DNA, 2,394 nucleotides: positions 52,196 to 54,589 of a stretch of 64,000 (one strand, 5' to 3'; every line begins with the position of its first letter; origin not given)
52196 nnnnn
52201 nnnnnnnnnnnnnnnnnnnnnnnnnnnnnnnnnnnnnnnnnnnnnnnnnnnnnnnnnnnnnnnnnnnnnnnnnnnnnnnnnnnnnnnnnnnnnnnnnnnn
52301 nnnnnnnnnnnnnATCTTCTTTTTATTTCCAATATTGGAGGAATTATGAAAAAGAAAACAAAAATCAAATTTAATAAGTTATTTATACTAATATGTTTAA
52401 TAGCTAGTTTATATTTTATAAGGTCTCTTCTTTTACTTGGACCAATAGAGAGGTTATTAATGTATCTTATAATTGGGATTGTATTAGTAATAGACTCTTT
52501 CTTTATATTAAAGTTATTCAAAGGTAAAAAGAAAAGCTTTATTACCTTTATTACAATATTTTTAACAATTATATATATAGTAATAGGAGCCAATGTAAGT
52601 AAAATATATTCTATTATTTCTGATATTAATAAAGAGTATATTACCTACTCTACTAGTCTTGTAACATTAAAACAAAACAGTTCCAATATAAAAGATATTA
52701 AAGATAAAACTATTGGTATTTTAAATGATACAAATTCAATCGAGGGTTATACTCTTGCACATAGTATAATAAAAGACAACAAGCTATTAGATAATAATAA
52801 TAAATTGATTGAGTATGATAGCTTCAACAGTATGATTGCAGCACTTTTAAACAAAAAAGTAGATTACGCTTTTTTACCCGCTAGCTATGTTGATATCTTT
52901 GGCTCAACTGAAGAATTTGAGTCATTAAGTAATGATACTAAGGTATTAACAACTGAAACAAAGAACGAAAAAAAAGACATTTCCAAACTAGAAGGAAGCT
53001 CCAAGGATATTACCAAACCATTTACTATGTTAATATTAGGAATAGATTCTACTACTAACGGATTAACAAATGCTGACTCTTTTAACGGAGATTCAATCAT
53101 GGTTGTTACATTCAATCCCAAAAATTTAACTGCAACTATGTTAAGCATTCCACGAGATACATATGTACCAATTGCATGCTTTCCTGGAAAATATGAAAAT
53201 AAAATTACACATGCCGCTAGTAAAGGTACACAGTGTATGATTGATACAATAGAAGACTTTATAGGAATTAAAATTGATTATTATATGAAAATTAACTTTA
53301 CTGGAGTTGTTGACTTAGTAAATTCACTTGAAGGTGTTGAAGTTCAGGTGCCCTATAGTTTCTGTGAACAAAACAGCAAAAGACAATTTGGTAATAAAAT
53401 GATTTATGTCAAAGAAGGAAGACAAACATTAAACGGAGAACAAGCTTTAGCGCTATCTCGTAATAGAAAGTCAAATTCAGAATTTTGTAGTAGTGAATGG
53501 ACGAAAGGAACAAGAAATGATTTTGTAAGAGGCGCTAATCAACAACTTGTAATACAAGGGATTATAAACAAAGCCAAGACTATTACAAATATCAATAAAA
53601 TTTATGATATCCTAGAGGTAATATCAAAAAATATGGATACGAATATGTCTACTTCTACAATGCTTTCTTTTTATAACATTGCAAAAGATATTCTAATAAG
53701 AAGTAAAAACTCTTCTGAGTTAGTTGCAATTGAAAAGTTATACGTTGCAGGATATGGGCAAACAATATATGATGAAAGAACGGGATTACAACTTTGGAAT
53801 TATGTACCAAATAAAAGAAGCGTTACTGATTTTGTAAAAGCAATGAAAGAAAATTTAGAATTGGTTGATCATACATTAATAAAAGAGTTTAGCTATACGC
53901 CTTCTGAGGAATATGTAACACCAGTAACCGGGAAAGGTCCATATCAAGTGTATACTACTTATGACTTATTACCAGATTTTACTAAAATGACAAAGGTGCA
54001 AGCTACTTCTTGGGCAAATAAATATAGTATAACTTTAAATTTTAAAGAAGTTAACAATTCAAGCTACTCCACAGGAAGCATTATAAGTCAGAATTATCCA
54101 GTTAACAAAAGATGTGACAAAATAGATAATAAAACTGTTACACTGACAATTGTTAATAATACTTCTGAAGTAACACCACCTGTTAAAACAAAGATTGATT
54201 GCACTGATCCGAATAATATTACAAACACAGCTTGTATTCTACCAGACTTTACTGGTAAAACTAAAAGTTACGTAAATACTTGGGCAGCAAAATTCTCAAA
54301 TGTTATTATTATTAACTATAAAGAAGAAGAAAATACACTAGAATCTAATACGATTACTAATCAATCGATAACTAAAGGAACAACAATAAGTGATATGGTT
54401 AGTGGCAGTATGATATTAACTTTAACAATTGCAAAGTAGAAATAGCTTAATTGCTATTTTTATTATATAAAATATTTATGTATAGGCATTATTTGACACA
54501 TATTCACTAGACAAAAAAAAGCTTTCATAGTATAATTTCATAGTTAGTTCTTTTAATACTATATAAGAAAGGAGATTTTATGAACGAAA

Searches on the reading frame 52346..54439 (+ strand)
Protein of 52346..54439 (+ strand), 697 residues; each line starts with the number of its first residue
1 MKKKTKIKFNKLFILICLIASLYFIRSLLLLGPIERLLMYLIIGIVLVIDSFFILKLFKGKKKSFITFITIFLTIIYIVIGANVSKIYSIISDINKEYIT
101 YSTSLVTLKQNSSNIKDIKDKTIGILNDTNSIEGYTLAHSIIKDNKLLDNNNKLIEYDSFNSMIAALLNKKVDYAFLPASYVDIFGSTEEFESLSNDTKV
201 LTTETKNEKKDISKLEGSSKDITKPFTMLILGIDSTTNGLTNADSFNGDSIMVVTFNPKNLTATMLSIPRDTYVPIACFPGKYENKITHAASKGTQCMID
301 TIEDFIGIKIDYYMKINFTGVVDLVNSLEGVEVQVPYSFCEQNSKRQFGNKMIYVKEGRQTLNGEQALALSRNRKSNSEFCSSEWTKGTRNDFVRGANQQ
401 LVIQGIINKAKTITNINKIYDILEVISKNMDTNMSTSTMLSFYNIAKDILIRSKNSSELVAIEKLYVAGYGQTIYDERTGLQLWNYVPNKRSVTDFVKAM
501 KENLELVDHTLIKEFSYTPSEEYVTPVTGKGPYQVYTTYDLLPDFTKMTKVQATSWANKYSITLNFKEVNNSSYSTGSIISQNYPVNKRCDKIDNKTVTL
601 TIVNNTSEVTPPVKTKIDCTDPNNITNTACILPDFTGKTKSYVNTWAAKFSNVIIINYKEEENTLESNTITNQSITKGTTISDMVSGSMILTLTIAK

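Call 3: search_protein_families(library=pfam, proteins=[window:52346-54439:+], max_evalue=1)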
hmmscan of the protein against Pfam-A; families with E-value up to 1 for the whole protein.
window:52346-54439:+ (697 aa): 3 families
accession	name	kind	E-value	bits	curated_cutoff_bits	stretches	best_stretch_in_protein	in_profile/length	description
PF03816.19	LytR_cpsA_psr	-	2.2e-39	135.5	24.6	1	248-411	2-149/150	LytR_cpsA_psr family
PF03793.24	PASTA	-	7.5e-10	39.1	23.2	2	542-602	3-62/64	PASTA domain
PF14897.12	EpsG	-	0.001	18.7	30.1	1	5-82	235-313/326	EpsG family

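Call 4: search_protein_families(library=ncbifam, proteins=[window:52346-54439:+], max_evalue=1)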
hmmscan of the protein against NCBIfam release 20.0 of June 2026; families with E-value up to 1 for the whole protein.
window:52346-54439:+ (697 aa): 6 families
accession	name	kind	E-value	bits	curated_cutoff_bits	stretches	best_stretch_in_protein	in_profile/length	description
NF006897.1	PRK09379.1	equivalog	2e-39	135.6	441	1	209-454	42-262/298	polyisoprenyl-teichoic acid--peptidoglycan teichoic acid transferase TagU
NF051849.1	LCP_trans_Cps2A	equivalog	6.2e-36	124.6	650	1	13-445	20-420/477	LCP family glycopolymer transferase CpsA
NF047591.1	ligase_LytR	equivalog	8.9e-34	117.3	450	1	214-442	44-269/336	glycopolymer--peptidoglycan transferase LytR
TIGR00350.1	lytR_cpsA_psr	domain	1.5e-32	113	62.3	1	248-411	3-151/152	LCP family glycopolymer transferase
TIGR01098.1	3A0109s03R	subfamily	0.00062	19.3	112.05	1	100-186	119-208/253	phosphate/phosphite/phosphonate ABC transporter substrate-binding protein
NF033483.0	PknB_PASTA_kin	equivalog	0.0022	17.1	450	2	543-621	368-501/563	Stk1 family PASTA domain-containing Ser/Thr kinase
